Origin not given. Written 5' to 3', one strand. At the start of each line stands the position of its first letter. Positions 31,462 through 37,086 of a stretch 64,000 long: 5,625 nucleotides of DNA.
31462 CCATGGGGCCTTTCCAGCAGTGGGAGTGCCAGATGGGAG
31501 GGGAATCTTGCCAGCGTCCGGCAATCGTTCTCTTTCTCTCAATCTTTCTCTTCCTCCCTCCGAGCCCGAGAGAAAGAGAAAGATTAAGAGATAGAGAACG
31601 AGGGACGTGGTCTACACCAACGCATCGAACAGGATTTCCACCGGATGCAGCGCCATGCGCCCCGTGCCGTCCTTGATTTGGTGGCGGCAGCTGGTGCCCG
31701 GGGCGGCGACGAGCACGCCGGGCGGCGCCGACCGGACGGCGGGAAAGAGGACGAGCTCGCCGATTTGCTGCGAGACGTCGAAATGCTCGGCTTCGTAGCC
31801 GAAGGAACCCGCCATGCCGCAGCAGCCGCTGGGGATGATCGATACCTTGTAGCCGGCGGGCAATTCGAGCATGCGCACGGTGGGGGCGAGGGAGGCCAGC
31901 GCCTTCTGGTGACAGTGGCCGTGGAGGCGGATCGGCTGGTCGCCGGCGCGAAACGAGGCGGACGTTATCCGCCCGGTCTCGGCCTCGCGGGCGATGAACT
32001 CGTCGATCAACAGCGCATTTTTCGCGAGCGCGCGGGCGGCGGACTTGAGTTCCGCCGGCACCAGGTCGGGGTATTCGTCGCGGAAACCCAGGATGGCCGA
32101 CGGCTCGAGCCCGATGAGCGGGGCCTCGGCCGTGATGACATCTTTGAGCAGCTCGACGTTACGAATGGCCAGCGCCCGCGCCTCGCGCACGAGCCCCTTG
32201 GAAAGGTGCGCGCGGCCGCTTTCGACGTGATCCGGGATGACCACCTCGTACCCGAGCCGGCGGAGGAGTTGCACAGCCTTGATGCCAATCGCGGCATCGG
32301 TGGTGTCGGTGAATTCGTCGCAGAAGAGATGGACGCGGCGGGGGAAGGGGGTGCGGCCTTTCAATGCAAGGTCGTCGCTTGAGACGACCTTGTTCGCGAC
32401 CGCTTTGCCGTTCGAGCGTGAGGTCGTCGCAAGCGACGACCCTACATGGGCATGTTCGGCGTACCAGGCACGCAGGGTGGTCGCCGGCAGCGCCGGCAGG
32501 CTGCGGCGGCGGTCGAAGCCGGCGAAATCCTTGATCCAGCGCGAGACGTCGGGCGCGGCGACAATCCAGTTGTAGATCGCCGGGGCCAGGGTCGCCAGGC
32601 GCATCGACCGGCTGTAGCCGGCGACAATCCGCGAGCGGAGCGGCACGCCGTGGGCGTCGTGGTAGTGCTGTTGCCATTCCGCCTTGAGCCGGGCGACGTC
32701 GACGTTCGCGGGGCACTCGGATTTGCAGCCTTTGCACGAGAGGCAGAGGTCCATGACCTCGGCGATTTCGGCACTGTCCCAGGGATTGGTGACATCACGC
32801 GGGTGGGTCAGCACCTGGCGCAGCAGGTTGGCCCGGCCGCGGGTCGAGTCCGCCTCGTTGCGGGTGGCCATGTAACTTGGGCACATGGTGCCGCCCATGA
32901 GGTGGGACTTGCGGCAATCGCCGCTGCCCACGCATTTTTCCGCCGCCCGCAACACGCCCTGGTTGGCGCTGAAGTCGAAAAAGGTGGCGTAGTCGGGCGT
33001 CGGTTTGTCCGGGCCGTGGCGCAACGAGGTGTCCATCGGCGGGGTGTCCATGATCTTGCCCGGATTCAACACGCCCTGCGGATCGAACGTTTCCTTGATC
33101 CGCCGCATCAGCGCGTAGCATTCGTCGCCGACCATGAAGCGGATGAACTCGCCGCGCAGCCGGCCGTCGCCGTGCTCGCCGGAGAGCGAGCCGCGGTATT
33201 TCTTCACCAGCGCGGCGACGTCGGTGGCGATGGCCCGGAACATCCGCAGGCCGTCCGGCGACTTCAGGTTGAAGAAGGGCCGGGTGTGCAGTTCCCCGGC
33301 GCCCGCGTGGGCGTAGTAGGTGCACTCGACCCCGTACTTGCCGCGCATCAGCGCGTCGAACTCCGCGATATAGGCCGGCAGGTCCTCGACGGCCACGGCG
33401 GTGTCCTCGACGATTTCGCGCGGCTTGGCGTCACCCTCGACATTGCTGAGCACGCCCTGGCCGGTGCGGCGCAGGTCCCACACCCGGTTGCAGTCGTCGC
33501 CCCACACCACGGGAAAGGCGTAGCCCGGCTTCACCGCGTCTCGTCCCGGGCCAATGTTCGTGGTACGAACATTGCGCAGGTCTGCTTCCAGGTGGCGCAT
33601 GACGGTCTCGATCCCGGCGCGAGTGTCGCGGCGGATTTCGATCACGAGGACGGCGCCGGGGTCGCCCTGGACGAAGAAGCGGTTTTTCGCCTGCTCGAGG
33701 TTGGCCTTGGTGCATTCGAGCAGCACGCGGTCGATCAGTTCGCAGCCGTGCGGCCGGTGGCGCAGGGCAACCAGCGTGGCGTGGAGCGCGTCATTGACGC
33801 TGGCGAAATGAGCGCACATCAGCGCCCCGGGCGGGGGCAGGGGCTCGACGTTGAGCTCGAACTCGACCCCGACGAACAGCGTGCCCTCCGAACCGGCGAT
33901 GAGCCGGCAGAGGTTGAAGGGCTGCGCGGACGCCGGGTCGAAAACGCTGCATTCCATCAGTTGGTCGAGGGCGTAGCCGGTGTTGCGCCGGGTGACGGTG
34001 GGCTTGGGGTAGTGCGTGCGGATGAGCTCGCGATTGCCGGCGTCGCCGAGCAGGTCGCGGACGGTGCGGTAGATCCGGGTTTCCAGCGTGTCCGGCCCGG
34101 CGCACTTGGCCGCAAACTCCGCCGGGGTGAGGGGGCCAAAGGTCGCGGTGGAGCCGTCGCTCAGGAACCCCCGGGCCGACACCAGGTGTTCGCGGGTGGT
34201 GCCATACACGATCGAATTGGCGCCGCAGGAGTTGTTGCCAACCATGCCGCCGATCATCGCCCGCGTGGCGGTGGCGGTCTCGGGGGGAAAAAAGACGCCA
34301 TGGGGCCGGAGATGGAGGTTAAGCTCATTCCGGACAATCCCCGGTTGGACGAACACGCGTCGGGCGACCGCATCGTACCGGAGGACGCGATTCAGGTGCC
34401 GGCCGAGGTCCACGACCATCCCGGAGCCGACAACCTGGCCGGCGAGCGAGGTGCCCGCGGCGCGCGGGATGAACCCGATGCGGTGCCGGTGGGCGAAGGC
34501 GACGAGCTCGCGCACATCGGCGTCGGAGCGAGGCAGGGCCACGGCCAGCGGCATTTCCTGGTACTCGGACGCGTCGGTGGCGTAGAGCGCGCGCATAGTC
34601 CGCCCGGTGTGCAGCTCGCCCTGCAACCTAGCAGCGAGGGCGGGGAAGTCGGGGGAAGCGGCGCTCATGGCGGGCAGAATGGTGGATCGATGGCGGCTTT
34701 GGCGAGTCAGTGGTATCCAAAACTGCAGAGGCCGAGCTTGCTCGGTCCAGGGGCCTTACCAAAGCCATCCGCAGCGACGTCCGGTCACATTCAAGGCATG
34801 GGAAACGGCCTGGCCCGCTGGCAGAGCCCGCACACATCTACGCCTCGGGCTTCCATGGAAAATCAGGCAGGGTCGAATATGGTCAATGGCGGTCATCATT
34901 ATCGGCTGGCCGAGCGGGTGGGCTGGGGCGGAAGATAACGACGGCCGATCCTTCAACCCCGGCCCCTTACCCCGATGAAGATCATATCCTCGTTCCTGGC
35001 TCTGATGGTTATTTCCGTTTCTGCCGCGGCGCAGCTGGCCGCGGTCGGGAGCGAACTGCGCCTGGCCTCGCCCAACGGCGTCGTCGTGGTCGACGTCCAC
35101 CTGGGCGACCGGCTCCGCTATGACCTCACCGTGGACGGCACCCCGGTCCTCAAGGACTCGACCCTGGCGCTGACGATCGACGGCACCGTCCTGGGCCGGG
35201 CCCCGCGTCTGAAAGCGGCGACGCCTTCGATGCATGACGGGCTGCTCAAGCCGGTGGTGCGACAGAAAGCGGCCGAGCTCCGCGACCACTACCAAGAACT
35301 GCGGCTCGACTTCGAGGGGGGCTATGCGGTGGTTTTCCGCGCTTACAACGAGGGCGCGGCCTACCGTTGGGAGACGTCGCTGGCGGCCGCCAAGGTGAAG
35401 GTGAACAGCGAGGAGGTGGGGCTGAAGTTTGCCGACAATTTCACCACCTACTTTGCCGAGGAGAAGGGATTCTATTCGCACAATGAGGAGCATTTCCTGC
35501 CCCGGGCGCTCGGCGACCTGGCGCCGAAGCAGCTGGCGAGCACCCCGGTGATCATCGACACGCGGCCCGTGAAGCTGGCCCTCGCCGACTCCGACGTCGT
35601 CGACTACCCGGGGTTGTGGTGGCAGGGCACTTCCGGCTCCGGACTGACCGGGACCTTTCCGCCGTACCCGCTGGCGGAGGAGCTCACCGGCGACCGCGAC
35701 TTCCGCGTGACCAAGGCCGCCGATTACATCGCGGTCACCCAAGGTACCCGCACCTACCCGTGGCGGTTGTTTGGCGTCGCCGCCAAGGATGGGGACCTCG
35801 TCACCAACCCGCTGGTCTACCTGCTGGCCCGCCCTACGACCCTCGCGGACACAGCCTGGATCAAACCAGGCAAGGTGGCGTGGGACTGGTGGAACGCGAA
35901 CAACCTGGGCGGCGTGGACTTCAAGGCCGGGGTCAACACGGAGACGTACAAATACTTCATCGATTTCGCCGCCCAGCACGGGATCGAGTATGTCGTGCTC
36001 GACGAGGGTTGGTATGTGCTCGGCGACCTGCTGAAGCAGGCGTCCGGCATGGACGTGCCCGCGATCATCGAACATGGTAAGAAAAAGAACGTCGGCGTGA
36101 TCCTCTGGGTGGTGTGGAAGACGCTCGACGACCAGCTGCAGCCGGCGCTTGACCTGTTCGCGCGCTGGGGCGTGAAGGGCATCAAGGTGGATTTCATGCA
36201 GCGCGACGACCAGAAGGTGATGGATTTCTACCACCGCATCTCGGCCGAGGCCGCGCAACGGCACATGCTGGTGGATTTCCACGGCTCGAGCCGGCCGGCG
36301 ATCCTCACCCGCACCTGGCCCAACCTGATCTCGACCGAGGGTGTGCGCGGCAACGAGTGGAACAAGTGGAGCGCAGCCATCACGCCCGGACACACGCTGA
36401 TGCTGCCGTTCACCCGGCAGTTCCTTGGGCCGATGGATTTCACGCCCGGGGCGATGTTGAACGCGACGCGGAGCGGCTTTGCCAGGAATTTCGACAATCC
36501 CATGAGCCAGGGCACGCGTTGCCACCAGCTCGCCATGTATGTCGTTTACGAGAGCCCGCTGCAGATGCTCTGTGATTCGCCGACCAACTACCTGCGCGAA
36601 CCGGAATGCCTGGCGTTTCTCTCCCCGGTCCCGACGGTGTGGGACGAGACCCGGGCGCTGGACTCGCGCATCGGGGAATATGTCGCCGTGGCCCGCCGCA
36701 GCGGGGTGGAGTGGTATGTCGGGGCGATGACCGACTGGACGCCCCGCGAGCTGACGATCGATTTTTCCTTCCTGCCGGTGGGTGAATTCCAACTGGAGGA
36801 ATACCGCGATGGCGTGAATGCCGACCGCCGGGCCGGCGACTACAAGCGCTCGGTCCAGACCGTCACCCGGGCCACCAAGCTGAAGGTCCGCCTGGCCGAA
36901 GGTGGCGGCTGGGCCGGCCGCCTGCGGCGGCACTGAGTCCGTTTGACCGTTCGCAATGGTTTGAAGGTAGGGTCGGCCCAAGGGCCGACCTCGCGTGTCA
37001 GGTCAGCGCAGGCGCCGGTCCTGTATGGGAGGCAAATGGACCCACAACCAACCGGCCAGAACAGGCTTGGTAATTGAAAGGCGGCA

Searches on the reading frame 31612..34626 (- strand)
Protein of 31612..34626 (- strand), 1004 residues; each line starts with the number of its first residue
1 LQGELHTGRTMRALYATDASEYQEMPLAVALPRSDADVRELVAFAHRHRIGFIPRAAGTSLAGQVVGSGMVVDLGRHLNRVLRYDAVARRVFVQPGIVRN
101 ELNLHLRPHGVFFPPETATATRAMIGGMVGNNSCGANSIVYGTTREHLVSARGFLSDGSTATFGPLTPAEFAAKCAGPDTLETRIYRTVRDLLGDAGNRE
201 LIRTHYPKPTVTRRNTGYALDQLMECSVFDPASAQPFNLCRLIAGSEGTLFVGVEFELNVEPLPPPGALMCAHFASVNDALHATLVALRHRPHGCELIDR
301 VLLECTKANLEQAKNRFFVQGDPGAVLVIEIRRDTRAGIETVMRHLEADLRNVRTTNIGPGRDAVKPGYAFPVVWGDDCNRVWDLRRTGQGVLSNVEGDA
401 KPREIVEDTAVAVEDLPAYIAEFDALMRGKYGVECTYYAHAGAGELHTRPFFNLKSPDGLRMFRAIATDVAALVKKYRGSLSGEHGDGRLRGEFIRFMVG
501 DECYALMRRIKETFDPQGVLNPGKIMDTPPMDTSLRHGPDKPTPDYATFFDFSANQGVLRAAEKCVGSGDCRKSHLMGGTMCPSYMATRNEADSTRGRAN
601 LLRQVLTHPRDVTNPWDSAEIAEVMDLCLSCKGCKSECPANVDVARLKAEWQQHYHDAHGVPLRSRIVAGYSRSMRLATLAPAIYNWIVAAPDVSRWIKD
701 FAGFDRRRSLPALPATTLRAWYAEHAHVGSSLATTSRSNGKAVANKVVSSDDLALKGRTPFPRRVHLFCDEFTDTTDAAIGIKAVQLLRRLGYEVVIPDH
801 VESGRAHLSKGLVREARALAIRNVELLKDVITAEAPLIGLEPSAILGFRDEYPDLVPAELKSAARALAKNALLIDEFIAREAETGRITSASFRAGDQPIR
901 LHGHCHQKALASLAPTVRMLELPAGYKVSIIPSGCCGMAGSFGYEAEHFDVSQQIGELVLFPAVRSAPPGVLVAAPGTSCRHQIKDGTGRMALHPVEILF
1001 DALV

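Call 11: search_protein_families(library=pfam, proteins=[window:31612-34626:-])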
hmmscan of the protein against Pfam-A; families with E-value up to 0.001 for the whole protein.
window:31612-34626:- (1004 aa): 5 families
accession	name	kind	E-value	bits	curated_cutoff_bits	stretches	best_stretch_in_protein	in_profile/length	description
PF02913.24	FAD-oxidase_C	-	2.4e-42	145.8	21.2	1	267-525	5-248/248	FAD linked oxidases, C-terminal domain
PF01565.28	FAD_binding_4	-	5.1e-33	114.1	26.4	1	26-162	1-137/139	FAD binding domain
PF13534.11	Fer4_17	-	1.4e-08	35.6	22.2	1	564-643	1-61/61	4Fe-4S dicluster domain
PF13183.11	Fer4_8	-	4.9e-08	33.8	27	1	562-642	2-68/68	4Fe-4S dicluster domain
PF13237.11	Fer4_10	-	0.00066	20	25.5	0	626-643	7-25/53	4Fe-4S dicluster domain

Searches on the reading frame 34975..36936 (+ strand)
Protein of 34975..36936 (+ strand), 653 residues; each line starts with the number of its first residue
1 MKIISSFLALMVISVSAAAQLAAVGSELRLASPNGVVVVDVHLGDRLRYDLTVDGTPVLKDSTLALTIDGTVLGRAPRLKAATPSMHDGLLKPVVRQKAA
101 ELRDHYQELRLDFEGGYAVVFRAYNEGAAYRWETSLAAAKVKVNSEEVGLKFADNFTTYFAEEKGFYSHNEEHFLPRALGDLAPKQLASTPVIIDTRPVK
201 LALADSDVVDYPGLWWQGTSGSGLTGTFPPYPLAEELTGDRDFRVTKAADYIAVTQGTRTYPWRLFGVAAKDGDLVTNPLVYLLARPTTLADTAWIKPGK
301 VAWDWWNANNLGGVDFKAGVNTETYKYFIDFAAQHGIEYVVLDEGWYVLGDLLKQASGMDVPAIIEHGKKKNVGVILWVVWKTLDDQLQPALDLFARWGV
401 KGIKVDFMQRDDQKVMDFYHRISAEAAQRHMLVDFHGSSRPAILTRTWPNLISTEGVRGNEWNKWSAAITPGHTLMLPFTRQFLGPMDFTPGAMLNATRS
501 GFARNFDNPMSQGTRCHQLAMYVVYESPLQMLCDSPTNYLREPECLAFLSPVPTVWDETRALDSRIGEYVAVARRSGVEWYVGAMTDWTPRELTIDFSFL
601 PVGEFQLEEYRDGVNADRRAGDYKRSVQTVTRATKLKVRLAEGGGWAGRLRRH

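Call 11: search_protein_families(library=pfam, proteins=[window:34975-36936:+])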
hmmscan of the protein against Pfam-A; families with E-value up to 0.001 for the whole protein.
window:34975-36936:+ (653 aa): 3 families
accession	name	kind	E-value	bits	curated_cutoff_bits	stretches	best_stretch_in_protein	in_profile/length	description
PF10566.15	Glyco_hydro_97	-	9.2e-106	353.7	32.5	1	292-553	1-275/275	Glycoside hydrolase 97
PF14508.12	GH97_N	-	2.7e-43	148.5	25.3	1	30-287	1-229/229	Glycosyl-hydrolase 97 N-terminal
PF14509.12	GH97_C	-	7.9e-31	106.6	25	1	555-650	1-96/97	Glycosyl-hydrolase 97 C-terminal, oligomerisation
